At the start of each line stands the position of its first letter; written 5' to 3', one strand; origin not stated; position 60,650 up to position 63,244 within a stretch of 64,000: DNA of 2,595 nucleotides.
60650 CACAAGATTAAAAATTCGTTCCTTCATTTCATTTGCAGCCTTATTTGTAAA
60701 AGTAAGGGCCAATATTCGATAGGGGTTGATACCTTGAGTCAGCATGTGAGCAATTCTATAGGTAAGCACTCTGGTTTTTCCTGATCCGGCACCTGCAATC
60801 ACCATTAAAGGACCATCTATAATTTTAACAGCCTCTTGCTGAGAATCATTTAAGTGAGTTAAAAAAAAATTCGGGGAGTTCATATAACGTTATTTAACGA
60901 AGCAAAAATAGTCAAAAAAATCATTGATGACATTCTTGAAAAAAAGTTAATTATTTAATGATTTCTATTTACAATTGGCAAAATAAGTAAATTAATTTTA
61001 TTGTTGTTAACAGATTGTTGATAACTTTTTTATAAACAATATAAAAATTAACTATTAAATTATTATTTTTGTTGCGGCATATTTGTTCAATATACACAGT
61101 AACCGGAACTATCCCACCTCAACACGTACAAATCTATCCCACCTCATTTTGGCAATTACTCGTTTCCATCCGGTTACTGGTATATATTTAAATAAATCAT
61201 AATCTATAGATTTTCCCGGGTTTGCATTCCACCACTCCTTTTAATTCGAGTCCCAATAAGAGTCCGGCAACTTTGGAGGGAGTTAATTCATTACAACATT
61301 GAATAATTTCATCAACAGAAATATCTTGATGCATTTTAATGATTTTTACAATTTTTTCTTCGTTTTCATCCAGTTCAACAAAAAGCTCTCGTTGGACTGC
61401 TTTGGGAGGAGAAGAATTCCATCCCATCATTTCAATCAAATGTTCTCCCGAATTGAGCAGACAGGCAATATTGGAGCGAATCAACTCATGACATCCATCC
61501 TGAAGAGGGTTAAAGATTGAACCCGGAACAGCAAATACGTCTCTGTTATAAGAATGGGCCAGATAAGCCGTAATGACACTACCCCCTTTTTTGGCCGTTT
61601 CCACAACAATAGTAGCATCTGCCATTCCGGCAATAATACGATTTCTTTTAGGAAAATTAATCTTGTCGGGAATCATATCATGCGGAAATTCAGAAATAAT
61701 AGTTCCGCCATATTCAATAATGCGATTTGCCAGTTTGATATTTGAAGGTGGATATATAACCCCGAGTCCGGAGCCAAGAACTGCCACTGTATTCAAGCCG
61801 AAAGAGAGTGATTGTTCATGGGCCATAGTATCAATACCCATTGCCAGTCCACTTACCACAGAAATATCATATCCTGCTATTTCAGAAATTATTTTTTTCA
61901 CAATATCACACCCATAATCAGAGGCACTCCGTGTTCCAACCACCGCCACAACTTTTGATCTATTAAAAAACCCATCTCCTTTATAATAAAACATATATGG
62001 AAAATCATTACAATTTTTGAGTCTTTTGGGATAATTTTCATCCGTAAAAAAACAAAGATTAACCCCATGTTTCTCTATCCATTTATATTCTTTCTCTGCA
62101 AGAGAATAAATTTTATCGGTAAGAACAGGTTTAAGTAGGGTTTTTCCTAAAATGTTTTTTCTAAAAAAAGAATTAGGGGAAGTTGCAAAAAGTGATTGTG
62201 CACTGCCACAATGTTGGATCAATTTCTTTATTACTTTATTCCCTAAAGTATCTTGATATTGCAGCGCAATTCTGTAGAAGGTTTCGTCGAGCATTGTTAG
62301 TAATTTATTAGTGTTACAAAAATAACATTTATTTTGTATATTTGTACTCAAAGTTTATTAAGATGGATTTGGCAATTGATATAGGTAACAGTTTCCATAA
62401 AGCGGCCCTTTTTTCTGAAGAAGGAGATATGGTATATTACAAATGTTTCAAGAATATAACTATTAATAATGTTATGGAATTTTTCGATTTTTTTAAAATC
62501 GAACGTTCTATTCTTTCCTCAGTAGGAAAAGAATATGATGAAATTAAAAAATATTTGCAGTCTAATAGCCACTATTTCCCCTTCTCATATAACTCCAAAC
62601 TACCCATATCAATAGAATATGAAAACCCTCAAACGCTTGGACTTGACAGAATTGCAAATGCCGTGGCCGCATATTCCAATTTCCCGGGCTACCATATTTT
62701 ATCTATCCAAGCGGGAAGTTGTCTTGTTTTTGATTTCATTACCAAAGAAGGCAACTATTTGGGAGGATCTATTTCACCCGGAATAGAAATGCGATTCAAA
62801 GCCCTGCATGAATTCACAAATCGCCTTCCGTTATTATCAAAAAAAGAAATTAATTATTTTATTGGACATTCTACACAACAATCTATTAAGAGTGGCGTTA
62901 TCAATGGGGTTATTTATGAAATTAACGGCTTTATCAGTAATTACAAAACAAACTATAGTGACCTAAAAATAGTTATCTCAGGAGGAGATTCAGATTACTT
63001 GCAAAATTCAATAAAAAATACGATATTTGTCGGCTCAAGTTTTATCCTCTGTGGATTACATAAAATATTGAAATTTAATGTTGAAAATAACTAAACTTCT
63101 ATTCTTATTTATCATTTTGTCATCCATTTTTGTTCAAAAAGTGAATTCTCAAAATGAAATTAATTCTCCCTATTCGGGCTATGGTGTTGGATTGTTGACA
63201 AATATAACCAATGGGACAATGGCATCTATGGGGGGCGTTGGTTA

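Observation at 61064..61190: Promoter-preceded long hairpin carrying two CCCACCUC-containing direct repeats in the dprA-uvrD spacer: candidate small RNA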

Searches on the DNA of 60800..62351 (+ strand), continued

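Call 82: search_rna_families(sources=[L005, L006, L133, L134, L007], threshold=evalue, max_evalue=1)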
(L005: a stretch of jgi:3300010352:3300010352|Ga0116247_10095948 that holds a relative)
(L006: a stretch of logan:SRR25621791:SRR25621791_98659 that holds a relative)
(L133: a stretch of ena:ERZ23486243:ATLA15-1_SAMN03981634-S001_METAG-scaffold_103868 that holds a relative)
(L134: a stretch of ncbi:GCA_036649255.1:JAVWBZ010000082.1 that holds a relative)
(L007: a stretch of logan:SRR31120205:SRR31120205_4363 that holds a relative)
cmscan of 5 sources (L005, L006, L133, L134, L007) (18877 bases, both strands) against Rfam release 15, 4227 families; matches with E-value up to 1: 4.
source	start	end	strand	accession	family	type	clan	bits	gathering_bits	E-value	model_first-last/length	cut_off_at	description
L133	827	918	+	RF03743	MIR7696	Gene; miRNA;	-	34.6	83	0.0023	1-88/88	no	MIR7696 microRNA precursor family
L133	825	920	-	RF01024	mir-944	Gene; miRNA;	-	33.6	100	0.011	1-88/88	no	mir-944 microRNA precursor family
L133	830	914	-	RF03344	mir-5365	Gene; miRNA;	-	32.4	70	0.0019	1-78/78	no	mir-5365 microRNA precursor family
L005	2090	2159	-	RF00538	snoCD11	Gene; snRNA; snoRNA; CD-box;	-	24.6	60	0.92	1-75/75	no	Small nucleolar RNA CD11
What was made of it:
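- On Any Rfam 15 family: Five homologous loci at E<=1: nothing at the element (call 82).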

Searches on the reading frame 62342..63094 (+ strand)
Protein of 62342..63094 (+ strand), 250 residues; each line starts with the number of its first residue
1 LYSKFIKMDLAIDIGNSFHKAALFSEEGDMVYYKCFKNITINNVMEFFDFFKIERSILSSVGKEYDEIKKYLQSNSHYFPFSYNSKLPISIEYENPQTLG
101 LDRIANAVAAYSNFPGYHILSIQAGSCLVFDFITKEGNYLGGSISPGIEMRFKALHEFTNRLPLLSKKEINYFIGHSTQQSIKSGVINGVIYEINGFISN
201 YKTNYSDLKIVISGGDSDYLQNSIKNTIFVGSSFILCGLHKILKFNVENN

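Call 11: search_protein_families(library=pfam, proteins=[window:62342-63094:+])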
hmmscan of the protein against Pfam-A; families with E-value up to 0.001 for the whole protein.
window:62342-63094:+ (250 aa): 1 family
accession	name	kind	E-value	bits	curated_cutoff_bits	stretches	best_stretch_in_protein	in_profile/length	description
PF03309.20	Pan_kinase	-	1.7e-37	129.8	24.7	1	10-199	2-204/205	Type III pantothenate kinase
